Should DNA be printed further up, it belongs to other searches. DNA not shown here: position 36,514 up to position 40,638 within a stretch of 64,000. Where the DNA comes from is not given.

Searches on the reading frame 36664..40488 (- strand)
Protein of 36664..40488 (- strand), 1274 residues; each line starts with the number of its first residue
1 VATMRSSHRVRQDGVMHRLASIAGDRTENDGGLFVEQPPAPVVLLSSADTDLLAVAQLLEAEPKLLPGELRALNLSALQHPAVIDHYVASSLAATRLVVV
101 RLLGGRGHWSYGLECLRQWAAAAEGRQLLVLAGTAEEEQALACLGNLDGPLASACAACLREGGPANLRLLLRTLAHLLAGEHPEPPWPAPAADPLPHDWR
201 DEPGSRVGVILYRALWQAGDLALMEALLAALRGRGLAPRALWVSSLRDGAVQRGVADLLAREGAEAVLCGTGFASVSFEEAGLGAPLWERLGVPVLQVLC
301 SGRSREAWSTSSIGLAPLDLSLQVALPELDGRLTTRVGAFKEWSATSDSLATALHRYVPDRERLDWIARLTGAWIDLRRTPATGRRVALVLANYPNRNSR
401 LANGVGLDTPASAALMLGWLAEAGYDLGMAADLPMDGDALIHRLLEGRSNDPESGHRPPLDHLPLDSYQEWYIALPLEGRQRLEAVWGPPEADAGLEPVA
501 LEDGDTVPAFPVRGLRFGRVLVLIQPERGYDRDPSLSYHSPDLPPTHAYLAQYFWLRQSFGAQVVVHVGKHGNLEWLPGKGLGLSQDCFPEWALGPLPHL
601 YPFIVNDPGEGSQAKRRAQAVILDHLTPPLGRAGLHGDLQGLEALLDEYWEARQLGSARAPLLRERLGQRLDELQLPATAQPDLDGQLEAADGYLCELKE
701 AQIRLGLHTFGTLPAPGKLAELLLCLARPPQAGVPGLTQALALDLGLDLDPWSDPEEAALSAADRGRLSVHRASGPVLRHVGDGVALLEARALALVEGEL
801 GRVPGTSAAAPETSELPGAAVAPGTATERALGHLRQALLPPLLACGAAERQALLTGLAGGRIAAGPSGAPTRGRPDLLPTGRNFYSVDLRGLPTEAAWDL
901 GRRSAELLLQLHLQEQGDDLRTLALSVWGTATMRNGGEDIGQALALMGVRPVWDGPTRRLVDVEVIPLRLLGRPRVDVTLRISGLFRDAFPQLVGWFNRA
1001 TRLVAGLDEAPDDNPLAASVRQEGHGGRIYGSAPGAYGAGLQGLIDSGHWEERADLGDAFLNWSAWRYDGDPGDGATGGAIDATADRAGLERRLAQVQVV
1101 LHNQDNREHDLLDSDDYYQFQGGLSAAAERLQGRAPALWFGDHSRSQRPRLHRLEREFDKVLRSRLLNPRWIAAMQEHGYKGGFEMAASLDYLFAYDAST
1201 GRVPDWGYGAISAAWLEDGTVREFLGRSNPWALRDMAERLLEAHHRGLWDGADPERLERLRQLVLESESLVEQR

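Call 70: search_protein_families(library=pfam, proteins=[window:36664-40488:-], max_evalue=0.00001)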
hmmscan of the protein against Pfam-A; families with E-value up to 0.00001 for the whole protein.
window:36664-40488:- (1274 aa): 1 family
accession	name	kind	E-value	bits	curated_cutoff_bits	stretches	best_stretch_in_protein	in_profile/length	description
PF02514.21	CobN-Mg_chel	-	0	1145.2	24.5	1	158-1254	3-1088/1090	CobN/Magnesium Chelatase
